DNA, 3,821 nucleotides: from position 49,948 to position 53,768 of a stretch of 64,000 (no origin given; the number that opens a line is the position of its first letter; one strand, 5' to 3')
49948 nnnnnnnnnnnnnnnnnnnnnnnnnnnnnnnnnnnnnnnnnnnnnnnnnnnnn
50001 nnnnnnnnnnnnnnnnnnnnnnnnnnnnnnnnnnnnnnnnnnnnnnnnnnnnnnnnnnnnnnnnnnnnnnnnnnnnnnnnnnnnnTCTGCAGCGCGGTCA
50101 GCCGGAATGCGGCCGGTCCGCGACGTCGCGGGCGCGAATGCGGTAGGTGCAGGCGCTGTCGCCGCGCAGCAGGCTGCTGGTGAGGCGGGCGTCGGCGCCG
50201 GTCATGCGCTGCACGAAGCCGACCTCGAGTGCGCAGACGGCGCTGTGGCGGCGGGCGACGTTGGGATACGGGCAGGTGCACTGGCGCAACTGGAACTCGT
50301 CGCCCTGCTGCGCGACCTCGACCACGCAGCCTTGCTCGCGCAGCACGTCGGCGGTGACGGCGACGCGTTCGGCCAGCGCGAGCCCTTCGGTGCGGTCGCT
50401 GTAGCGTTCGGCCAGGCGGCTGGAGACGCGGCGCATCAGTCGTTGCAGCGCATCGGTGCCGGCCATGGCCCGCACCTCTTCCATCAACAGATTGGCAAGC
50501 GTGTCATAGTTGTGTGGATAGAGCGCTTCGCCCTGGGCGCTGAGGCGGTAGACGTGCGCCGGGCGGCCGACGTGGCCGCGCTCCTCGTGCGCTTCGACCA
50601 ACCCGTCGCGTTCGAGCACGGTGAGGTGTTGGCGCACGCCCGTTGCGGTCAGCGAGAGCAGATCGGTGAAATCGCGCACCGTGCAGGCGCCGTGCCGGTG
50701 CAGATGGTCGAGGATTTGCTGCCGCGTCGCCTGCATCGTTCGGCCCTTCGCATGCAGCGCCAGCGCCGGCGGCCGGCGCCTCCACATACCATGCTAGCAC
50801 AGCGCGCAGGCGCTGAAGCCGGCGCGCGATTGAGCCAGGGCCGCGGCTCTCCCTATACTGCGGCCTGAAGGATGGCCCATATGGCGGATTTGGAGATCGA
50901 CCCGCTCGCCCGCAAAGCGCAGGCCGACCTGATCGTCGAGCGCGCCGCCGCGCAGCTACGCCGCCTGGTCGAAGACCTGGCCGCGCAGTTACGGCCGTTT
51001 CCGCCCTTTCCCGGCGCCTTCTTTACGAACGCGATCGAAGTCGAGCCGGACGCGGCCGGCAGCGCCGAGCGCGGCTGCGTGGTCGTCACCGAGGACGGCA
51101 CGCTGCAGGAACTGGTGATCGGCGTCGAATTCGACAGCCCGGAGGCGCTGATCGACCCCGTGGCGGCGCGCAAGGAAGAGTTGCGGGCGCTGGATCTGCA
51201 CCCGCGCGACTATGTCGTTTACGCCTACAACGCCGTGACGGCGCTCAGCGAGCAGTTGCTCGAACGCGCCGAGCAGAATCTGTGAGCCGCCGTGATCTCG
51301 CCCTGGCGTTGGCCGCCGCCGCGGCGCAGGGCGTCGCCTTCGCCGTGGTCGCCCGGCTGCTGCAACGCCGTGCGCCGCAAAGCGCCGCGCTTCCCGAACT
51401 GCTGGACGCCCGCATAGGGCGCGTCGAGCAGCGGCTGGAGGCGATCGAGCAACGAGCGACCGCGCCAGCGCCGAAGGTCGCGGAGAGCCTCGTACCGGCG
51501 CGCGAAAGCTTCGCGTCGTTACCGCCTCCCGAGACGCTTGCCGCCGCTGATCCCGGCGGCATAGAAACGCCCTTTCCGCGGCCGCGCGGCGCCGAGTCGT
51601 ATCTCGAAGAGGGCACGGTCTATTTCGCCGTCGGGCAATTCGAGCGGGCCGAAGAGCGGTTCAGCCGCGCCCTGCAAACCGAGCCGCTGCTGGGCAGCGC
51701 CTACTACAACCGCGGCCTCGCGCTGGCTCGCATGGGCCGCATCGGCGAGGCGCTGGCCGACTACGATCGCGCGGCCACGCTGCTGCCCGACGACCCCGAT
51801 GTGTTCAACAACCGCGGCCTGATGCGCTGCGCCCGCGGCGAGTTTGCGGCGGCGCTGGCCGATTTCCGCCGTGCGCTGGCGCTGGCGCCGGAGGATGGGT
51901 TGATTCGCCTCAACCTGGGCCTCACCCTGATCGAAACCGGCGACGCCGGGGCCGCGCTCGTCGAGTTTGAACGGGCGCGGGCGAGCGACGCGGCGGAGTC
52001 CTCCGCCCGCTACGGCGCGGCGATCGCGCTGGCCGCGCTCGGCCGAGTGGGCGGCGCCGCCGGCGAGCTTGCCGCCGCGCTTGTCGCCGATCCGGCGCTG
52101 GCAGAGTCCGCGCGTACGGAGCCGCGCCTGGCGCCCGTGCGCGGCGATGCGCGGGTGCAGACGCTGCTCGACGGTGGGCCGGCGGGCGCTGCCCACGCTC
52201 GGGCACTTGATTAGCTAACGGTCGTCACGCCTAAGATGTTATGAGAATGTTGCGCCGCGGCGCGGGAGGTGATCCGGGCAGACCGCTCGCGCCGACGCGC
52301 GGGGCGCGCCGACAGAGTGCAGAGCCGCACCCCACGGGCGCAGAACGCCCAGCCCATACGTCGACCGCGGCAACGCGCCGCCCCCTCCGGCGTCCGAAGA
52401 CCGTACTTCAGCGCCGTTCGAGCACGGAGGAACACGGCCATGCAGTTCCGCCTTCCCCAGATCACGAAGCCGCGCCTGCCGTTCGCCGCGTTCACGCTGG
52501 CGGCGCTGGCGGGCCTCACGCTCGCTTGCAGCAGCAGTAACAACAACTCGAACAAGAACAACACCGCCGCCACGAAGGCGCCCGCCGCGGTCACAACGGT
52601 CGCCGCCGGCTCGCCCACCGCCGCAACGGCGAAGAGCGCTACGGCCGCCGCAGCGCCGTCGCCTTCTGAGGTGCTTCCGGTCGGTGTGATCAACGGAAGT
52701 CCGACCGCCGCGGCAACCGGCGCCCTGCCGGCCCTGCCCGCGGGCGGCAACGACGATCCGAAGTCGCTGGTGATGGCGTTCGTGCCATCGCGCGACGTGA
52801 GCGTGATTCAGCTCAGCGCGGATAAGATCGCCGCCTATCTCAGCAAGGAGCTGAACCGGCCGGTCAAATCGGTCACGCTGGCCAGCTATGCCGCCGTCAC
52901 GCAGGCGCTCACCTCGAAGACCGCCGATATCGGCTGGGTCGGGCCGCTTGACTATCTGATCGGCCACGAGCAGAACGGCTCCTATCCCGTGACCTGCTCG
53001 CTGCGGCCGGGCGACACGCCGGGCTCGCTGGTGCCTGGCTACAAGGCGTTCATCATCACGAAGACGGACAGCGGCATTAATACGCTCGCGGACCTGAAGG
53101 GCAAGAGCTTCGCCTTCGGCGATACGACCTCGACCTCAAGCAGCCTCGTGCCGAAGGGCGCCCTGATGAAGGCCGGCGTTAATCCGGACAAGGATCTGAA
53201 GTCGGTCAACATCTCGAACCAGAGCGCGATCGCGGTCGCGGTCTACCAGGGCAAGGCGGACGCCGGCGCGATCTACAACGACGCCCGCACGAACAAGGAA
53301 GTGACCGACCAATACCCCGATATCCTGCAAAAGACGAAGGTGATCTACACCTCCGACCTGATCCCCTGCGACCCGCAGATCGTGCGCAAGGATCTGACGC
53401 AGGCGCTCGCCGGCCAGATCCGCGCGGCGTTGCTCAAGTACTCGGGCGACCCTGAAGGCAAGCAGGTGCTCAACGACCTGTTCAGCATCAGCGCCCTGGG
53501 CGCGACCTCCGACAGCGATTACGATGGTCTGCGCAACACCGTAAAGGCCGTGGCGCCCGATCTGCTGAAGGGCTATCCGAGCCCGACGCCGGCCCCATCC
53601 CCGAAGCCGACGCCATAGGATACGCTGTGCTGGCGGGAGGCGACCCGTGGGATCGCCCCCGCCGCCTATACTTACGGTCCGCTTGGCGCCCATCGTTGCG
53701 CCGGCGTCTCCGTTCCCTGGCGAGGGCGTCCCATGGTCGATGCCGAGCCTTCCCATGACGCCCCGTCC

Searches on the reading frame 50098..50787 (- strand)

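Call 26: search_protein_families(library=pfam, proteins=[window:50098-50787:-], max_evalue=0.001)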
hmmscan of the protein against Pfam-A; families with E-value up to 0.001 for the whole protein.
window:50098-50787:- (229 aa): 10 families
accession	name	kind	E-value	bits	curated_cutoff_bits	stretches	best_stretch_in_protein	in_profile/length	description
PF12802.13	MarR_2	-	5.3e-08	33.4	27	1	24-71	9-57/61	MarR family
PF12840.13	HTH_20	-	9.3e-08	32.4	27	1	20-65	4-49/51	Helix-turn-helix domain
PF13412.12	HTH_24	-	4.9e-05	23.3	21.9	1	19-65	2-48/48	Winged helix-turn-helix DNA-binding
PF01022.26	HTH_5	-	7e-05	23.1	22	1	21-65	3-46/47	Bacterial regulatory protein, arsR family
PF08221.17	HTH_9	-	0.00012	22.5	23.4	1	23-69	16-62/62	RNA polymerase III subunit RPC82 helix-turn-helix domain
PF13814.12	Replic_Relax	-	0.00015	22.4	25.3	1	26-124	1-93/191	Replication-relaxation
PF25212.1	HVO_A0114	-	0.00015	21.9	27.6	1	16-77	18-78/84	HVO_A0114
PF04703.18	FaeA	-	0.0002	22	20.7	1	23-65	3-46/62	FaeA-like protein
PF06224.18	AlkZ-like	-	0.00021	21.5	25.9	1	14-76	166-224/329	DNA glycosylase AlkZ-like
PF03551.20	PadR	-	0.0005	20.5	27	0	46-88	29-71/75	Transcriptional regulator PadR-like family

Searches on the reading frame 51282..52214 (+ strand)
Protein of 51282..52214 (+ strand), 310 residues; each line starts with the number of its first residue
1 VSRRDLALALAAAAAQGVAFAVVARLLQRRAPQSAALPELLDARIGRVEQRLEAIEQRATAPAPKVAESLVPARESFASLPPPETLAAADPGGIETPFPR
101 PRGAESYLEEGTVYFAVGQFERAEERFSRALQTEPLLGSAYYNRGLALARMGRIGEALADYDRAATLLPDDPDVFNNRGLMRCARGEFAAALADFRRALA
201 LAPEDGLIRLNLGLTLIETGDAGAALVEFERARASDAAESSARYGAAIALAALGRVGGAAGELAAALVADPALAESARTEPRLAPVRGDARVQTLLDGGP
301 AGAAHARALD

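Call 26: search_protein_families(library=pfam, proteins=[window:51282-52214:+], max_evalue=0.001)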
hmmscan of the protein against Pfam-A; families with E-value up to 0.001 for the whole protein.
window:51282-52214:+ (310 aa): 13 families
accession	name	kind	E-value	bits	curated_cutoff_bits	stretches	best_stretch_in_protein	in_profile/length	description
PF00515.34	TPR_1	-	7.3e-22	76.7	27.8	2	140-171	3-34/34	Tetratricopeptide repeat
PF07719.23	TPR_2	-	3.3e-21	74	27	2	140-171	3-34/34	Tetratricopeptide repeat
PF13414.12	TPR_11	-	5.6e-19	68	26.8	3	179-220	1-42/42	TPR repeat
PF13432.12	TPR_16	-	5.9e-15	55.8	32.7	2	108-172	1-65/65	Tetratricopeptide repeat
PF13431.12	TPR_17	-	3.1e-14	52.4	24.4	0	128-158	3-33/34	Tetratricopeptide repeat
PF13371.12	TPR_9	-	1.4e-12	47.9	35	2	157-206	14-63/73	Tetratricopeptide repeat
PF13181.12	TPR_8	-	2.9e-12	46.1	25.7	0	139-168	2-31/34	Tetratricopeptide repeat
PF13424.12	TPR_12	-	3.1e-12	47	30.1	1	139-203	4-76/77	Tetratricopeptide repeat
PF14559.12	TPR_19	-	8.7e-11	42.4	25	1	184-225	3-44/68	Tetratricopeptide repeat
PF13428.12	TPR_14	-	1.4e-09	38.1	23.5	0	140-176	3-39/44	Tetratricopeptide repeat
PF13429.12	TPR_15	-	1.2e-07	31.9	26.2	1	123-249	100-225/280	Tetratricopeptide repeat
PF13374.12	TPR_10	-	4.4e-05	23.8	27.5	0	176-201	6-31/42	Tetratricopeptide repeat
PF03704.23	BTAD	-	0.00031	21.6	22.1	1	115-170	73-128/146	Bacterial transcriptional activator domain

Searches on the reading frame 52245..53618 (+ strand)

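Call 26: search_protein_families(library=pfam, proteins=[window:52245-53618:+], max_evalue=0.001)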
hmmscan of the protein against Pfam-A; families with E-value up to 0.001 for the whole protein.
window:52245-53618:+ (457 aa): 3 families
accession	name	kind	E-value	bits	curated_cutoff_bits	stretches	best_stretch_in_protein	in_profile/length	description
PF12974.12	Phosphonate-bd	-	2e-59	201.3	27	1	177-426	1-242/242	ABC transporter, phosphonate, periplasmic substrate-binding protein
PF09084.16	NMT1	-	3.5e-08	34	20.5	1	267-349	74-153/216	NMT1/THI5 like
PF16868.10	NMT1_3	-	0.00019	21.6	27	1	270-354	95-176/289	NMT1-like family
